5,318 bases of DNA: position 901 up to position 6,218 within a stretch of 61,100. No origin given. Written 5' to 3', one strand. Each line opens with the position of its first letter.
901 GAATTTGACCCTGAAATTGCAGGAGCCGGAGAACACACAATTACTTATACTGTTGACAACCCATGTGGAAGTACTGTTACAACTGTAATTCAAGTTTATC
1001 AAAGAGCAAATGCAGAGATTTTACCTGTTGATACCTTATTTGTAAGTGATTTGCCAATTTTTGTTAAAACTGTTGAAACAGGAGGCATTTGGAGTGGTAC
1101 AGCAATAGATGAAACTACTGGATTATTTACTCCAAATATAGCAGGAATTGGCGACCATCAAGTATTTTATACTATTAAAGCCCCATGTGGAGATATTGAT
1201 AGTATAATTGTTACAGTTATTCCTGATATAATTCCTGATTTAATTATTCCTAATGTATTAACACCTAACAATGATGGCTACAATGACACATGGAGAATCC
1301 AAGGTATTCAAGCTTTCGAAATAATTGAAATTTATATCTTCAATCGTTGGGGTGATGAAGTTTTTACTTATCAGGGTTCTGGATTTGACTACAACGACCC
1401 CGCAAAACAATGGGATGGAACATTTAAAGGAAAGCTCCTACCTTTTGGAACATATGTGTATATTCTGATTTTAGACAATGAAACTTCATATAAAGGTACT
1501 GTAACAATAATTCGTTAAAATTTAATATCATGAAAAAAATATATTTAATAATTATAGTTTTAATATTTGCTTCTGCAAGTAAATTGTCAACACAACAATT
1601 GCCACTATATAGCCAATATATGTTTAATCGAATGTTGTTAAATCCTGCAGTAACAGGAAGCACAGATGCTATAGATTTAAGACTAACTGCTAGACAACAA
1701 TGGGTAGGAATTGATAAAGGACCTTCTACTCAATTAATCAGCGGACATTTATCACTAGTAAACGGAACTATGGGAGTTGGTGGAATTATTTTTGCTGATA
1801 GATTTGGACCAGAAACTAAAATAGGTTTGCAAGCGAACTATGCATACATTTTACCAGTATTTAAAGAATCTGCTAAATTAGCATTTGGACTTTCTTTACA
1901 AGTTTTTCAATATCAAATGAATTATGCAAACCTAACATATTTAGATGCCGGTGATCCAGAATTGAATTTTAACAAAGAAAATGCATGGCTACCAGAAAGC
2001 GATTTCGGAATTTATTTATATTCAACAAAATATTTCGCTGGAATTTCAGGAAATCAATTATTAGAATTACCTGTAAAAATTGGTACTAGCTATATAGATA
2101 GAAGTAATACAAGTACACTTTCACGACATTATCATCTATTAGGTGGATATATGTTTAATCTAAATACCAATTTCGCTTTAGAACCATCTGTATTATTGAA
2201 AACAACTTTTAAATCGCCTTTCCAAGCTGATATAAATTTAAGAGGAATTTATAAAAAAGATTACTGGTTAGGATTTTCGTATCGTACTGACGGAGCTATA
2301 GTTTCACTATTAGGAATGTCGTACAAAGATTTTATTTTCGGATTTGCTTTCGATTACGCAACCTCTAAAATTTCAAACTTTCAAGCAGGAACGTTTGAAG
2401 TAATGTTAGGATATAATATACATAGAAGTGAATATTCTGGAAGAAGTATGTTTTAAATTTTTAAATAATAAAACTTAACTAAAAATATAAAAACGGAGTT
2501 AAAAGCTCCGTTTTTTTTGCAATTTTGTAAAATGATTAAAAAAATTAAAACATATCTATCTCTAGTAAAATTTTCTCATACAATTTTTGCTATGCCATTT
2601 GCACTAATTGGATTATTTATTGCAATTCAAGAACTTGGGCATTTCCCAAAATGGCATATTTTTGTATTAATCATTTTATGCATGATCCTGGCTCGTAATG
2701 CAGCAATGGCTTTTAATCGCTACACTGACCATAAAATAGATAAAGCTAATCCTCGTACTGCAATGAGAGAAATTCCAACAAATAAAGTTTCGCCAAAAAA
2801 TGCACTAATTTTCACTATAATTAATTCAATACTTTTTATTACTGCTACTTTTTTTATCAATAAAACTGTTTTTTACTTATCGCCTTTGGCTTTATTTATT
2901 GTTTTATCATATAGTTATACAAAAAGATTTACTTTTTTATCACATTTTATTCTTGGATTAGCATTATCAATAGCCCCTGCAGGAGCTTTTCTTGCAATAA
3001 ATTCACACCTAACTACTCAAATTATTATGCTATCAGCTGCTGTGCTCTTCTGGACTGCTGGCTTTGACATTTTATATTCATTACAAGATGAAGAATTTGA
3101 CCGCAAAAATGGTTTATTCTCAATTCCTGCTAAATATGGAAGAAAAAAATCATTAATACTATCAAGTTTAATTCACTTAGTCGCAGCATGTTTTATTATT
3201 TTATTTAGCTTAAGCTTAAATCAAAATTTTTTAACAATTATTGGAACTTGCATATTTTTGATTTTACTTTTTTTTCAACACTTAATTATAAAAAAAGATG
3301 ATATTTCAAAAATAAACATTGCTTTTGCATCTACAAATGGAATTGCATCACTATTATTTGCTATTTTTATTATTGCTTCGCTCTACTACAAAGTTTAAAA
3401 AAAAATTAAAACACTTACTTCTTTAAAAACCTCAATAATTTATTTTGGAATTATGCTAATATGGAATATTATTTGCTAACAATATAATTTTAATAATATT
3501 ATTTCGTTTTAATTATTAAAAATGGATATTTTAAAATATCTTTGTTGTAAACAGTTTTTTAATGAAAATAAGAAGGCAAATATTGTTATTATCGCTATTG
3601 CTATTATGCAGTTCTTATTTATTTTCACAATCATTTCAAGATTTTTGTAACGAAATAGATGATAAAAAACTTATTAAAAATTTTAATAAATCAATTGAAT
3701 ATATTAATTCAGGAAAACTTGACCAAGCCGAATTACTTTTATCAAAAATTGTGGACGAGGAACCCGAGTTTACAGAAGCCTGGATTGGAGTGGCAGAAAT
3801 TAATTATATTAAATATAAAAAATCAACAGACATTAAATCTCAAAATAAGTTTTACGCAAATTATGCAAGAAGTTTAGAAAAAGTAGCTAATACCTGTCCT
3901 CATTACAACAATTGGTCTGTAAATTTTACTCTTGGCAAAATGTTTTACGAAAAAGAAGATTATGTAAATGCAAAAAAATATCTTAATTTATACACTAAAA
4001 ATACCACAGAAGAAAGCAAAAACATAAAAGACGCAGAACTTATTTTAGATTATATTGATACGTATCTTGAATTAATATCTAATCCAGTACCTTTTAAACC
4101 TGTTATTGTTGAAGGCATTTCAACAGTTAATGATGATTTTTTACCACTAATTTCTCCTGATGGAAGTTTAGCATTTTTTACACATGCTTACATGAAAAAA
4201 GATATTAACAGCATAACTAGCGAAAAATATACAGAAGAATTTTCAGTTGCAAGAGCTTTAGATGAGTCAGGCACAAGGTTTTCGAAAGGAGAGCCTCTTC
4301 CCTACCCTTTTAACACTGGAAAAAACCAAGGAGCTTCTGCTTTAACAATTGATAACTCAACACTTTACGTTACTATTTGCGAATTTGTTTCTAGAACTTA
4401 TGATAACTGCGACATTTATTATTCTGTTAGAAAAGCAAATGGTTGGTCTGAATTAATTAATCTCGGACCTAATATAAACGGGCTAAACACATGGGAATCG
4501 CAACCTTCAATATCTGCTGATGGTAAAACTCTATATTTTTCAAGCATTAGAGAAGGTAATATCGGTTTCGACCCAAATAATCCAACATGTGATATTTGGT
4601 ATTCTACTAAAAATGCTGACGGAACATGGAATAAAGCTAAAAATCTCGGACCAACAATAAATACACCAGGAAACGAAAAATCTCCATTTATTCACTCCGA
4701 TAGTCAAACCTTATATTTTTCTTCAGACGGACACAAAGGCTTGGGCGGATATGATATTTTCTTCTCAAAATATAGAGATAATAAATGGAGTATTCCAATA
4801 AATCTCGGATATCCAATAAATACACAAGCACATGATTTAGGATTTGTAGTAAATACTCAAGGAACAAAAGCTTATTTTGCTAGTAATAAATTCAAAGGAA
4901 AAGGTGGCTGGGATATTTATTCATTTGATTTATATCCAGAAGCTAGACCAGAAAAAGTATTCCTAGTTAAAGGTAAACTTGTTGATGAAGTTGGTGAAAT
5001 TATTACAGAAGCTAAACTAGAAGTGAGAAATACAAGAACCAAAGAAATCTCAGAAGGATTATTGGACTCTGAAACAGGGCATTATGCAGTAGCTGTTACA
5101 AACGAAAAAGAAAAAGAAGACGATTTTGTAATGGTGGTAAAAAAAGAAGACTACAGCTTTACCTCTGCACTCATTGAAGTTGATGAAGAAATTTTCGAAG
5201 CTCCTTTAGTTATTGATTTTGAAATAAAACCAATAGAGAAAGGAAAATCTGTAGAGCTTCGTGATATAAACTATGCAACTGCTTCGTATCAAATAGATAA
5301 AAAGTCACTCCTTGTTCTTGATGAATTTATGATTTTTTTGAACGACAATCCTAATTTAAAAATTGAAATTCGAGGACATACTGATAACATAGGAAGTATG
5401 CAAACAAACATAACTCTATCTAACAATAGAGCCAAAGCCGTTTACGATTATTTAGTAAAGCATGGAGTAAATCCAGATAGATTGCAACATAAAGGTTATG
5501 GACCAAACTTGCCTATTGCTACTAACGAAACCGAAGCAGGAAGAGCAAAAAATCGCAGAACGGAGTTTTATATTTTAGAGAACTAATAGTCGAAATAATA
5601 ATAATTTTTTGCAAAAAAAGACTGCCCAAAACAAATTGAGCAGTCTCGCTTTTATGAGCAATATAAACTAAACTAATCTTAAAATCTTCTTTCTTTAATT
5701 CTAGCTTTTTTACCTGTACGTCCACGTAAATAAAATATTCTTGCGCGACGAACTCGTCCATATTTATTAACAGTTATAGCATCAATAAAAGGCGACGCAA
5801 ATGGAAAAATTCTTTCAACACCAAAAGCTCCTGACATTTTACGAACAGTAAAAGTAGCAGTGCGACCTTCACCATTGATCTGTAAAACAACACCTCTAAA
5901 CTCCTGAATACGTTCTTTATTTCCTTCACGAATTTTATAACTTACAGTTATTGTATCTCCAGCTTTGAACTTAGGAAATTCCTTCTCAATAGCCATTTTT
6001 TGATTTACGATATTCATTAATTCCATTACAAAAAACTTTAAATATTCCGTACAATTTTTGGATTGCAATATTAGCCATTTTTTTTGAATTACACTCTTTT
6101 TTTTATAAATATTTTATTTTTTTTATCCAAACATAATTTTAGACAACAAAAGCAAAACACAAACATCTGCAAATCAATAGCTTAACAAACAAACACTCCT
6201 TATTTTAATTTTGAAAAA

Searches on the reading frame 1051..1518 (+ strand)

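Call 71: search_protein_families(library=pfam, proteins=[window:1051-1518:+], max_evalue=0.00001)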
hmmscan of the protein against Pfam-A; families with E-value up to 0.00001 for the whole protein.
window:1051-1518:+ (155 aa): 1 family
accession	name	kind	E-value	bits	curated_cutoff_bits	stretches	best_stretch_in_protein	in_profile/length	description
PF13585.12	CHU_C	-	1.9e-22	79.6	27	1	65-153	2-86/86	CHU_C Type IX secretion signal domain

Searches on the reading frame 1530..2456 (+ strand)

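Call 71: search_protein_families(library=pfam, proteins=[window:1530-2456:+], max_evalue=0.00001)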
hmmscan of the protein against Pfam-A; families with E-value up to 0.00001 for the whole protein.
window:1530-2456:+ (308 aa): 1 family
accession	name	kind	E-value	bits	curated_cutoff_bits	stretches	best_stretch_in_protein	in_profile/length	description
PF11751.14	PorP_SprF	-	7.5e-70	236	22.3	1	21-295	3-273/273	Type IX secretion system membrane protein PorP/SprF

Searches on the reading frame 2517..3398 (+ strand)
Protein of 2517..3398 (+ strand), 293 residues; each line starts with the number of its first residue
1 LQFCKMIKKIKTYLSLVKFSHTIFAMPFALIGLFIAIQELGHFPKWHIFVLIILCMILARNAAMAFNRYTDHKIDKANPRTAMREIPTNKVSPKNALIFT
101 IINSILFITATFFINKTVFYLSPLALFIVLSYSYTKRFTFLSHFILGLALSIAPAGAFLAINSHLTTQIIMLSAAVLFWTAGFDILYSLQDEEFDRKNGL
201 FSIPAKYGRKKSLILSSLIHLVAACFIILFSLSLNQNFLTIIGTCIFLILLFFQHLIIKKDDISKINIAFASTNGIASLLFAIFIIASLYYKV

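Call 71: search_protein_families(library=pfam, proteins=[window:2517-3398:+], max_evalue=0.00001)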
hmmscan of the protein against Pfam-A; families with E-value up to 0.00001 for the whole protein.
window:2517-3398:+ (293 aa): 1 family
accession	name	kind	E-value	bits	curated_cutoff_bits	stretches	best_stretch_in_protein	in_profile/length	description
PF01040.23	UbiA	-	7.4e-54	183.1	34.2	1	26-270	2-244/250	UbiA prenyltransferase family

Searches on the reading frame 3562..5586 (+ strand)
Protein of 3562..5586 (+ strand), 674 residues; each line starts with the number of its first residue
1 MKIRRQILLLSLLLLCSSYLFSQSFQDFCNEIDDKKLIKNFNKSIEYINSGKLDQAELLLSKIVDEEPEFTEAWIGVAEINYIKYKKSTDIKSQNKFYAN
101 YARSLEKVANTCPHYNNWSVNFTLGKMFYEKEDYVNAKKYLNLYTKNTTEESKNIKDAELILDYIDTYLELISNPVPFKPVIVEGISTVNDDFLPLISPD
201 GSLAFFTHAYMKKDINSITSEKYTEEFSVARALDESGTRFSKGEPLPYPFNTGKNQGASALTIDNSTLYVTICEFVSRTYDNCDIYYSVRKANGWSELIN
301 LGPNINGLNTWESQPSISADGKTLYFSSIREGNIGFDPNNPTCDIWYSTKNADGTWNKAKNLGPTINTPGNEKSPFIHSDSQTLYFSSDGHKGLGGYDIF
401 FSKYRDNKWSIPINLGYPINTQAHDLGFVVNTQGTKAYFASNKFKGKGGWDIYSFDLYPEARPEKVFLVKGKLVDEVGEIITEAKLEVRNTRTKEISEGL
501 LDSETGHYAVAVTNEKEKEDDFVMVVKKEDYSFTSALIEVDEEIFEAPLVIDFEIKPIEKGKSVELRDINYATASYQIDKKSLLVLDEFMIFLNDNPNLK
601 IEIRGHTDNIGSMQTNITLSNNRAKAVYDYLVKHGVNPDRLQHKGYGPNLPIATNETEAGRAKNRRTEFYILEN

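Call 71: search_protein_families(library=pfam, proteins=[window:3562-5586:+], max_evalue=0.00001)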
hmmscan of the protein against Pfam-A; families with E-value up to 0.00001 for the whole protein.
window:3562-5586:+ (674 aa): 2 families
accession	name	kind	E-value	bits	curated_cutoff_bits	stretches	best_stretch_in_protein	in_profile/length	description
PF00691.25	OmpA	-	2e-21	76.6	27.2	1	571-665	2-98/98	OmpA family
PF07676.18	PD40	-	2.1e-19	69.3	20.9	2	363-400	2-37/38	WD40-like Beta Propeller Repeat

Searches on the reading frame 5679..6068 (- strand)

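Call 73: search_protein_families(library=pfam, proteins=[window:5679-6068:-], max_evalue=0.00001)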
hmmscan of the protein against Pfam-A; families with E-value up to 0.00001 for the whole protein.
window:5679-6068:- (129 aa): 1 family
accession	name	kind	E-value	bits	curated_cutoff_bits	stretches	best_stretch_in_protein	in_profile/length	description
PF01245.26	Ribosomal_L19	-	2.3e-42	143.9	22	1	20-127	5-111/111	Ribosomal protein L19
